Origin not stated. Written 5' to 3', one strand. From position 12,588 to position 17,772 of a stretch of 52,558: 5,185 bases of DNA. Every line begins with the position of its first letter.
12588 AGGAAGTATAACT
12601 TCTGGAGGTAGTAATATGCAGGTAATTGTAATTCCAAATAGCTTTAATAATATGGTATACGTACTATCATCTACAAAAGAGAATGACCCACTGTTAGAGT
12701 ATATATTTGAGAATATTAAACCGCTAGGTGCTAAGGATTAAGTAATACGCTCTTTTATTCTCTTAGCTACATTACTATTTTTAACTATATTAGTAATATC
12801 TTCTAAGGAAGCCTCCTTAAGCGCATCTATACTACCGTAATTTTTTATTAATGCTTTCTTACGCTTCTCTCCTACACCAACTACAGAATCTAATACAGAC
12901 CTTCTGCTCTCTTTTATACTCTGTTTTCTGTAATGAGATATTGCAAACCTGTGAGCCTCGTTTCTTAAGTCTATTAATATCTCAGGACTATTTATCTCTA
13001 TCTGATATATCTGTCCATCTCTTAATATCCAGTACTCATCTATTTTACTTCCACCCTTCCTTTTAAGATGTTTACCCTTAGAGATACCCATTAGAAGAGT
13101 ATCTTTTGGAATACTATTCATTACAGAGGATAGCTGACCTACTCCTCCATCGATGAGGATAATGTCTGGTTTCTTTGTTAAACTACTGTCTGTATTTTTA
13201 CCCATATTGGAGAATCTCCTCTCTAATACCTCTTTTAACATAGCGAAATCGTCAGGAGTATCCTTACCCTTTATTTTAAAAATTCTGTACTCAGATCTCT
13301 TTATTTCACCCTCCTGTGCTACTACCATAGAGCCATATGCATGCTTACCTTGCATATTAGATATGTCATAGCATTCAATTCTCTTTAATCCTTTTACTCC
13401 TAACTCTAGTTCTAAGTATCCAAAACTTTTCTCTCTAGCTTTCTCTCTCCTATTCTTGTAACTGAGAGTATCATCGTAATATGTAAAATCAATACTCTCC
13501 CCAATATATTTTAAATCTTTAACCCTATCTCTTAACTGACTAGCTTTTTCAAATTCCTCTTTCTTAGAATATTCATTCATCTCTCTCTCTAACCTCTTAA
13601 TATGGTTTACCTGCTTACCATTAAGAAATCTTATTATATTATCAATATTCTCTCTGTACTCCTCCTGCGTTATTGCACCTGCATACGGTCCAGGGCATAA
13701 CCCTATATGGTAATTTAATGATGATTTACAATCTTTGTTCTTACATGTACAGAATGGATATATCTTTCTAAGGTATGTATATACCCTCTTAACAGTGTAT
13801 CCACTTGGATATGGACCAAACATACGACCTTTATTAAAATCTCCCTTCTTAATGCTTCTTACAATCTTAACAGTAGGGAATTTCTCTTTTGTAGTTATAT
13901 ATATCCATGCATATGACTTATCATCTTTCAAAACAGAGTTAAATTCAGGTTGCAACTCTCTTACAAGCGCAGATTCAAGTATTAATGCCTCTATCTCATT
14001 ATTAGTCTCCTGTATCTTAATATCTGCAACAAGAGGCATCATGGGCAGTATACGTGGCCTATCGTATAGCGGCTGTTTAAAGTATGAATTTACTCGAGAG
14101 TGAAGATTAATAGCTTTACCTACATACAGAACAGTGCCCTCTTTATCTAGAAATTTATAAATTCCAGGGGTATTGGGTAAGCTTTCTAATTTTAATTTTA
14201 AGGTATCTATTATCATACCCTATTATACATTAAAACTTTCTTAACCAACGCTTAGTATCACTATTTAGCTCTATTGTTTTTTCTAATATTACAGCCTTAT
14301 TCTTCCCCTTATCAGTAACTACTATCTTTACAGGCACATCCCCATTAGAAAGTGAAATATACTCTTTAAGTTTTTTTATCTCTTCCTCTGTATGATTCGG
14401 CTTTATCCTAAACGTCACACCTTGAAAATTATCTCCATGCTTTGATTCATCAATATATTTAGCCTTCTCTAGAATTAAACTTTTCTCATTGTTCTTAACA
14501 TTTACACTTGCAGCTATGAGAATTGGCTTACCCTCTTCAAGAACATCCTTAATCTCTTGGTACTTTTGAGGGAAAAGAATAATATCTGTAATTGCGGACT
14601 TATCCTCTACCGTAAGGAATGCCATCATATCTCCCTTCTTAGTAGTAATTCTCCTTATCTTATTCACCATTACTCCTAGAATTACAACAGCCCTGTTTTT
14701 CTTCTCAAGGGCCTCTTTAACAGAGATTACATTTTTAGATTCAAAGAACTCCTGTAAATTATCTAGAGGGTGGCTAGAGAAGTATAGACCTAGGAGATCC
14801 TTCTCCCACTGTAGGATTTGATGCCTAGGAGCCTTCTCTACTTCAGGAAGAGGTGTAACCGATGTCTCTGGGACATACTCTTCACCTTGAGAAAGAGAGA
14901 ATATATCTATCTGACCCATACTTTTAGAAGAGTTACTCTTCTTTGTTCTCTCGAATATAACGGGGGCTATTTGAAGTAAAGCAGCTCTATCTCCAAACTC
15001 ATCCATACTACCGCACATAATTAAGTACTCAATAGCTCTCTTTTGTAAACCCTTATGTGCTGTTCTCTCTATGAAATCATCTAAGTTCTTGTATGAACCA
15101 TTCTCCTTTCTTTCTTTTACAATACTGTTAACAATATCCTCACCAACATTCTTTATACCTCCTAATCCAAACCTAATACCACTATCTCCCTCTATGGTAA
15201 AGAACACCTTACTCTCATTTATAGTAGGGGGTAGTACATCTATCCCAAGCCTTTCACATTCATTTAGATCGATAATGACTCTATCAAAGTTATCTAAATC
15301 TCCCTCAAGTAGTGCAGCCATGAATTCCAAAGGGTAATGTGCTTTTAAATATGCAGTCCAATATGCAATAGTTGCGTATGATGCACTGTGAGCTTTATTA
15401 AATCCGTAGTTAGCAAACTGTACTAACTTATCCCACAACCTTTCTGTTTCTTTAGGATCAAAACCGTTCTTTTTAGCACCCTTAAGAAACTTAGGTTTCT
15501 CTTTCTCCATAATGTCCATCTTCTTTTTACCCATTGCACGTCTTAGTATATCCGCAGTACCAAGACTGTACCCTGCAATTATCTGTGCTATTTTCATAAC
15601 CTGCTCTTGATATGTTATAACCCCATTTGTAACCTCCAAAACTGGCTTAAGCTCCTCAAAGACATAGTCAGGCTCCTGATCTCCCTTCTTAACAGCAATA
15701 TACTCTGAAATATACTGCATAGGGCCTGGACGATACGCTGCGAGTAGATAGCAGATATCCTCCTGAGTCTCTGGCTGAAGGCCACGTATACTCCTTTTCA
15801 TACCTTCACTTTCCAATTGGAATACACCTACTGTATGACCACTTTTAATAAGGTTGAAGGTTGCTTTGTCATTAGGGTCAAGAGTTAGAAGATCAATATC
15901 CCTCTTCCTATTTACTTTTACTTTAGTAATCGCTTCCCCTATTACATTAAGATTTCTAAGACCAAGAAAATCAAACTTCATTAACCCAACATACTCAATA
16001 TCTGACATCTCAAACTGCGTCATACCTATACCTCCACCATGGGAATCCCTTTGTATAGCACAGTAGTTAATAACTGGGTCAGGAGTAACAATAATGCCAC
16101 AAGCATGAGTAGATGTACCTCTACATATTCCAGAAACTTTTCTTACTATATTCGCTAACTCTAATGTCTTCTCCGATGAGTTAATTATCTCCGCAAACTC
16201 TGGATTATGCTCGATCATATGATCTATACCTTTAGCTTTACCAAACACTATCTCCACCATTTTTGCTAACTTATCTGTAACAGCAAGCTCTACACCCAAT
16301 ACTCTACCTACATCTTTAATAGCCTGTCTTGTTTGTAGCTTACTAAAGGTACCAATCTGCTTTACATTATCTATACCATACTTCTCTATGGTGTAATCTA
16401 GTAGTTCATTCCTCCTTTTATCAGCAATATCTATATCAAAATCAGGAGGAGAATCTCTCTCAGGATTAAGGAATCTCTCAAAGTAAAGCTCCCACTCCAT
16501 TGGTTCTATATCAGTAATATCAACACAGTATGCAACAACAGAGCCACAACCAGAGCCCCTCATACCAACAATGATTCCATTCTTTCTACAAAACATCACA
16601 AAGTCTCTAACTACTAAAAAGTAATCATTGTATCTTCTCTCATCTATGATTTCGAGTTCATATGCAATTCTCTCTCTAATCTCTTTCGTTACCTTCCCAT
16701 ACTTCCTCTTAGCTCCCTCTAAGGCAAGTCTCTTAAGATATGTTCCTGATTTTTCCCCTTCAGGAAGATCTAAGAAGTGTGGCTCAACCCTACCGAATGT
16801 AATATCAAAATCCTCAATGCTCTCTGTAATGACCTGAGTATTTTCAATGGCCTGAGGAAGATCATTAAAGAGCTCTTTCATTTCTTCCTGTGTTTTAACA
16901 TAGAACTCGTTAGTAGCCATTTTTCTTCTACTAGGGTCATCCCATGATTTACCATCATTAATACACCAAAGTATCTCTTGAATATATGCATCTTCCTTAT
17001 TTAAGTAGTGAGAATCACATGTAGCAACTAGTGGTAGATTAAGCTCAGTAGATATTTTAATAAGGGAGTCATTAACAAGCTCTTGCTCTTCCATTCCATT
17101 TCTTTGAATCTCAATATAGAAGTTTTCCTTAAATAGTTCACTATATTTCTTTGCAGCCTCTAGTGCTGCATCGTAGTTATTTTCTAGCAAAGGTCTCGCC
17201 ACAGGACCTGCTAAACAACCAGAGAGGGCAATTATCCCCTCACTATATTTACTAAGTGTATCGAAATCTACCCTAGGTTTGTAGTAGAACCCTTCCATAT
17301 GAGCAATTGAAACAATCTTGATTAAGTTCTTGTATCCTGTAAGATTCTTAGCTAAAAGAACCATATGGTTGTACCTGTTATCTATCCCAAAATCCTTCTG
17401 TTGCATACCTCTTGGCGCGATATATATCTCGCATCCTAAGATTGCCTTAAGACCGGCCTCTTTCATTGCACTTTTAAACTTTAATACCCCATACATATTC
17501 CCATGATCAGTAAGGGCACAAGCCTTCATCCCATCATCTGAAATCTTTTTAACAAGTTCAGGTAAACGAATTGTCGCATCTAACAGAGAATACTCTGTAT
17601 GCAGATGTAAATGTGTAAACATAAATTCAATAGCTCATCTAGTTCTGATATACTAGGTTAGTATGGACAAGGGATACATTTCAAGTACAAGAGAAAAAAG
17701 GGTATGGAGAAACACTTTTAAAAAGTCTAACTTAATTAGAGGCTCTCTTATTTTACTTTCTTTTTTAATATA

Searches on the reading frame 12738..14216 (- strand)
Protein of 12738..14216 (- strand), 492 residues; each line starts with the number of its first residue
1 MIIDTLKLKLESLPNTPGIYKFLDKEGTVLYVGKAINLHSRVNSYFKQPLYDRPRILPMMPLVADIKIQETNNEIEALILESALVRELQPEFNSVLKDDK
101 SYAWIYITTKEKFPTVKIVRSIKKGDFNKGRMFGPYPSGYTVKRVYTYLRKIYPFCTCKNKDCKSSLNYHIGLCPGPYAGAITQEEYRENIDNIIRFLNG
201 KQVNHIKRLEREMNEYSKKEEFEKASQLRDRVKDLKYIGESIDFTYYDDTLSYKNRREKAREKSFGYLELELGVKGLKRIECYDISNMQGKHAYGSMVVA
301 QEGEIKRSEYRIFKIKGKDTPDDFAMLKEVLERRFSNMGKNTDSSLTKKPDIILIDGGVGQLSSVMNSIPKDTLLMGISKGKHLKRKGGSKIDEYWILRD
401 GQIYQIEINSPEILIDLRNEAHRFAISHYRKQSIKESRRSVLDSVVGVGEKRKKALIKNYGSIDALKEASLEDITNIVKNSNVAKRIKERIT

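Call 63: search_protein_families(library=pfam, proteins=[window:12738-14216:-], max_evalue=0.0001)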
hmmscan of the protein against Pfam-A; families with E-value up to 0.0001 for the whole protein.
window:12738-14216:- (492 aa): 5 families
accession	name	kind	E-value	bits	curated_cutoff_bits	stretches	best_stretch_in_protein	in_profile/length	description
PF08459.17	UvrC_RNaseH_dom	-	2.6e-38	131.8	22.3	1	276-426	9-159/159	UvrC RNAse H endonuclease domain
PF02151.25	UVR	-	2.9e-10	40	21.5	1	206-237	4-35/36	UvrB/uvrC motif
PF01541.30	GIY-YIG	-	1e-06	29.4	22.6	1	18-90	3-74/78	GIY-YIG catalytic domain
PF14520.12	HHH_5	-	2.8e-05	24.9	27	1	442-478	4-43/57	Helix-hairpin-helix domain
PF12826.13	HHH_2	-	3.9e-05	24.2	27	1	447-478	10-41/64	Helix-hairpin-helix motif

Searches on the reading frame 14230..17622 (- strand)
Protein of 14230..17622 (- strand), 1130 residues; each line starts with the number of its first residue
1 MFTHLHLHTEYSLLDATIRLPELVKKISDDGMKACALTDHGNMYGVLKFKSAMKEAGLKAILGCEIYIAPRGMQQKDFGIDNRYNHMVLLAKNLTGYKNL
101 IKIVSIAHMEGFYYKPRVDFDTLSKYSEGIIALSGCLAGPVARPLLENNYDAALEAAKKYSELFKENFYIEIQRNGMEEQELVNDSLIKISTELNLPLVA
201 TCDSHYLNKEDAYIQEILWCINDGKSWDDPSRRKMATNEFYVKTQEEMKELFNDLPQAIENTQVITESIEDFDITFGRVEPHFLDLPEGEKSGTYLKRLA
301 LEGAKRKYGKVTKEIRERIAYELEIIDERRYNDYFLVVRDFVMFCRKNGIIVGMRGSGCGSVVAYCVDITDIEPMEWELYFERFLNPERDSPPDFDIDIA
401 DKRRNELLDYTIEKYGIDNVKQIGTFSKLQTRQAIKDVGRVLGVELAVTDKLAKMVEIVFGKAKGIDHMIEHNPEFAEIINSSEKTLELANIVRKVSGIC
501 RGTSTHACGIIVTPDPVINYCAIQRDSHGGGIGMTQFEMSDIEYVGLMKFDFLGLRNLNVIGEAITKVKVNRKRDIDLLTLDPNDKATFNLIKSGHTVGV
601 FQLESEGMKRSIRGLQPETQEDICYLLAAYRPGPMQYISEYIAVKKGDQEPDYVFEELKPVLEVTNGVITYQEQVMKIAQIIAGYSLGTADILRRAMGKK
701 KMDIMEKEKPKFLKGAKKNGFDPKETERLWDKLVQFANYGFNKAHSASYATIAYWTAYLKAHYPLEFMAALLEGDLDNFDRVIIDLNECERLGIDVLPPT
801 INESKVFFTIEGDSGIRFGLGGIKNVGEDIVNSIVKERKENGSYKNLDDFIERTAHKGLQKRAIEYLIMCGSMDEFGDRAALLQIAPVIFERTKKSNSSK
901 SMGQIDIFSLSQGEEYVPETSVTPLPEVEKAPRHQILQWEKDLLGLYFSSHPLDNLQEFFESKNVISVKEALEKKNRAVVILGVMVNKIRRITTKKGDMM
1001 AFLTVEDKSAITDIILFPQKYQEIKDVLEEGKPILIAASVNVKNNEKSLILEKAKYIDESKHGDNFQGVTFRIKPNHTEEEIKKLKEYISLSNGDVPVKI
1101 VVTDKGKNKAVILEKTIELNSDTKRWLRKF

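Call 63: search_protein_families(library=pfam, proteins=[window:14230-17622:-], max_evalue=0.0001)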
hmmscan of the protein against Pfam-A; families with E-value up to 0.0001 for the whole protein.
window:14230-17622:- (1130 aa): 5 families
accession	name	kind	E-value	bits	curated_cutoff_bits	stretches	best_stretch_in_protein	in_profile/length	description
PF07733.18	DNA_pol3_alpha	-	6.1e-86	288.7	23.9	1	295-554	2-260/260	Bacterial DNA polymerase III alpha NTPase domain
PF02811.25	PHP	-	6.7e-58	196.1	26.4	1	4-175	1-164/164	PHP domain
PF17657.6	DNA_pol3_finger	-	1.9e-57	193.7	22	1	557-720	1-166/166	Bacterial DNA polymerase III alpha subunit finger domain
PF14579.12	HHH_6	-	4.1e-27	94.7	25.6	1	793-881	1-89/90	Helix-hairpin-helix motif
PF01336.31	tRNA_anti-codon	-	4.4e-07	30.2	27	1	985-1054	6-72/75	OB-fold nucleic acid binding domain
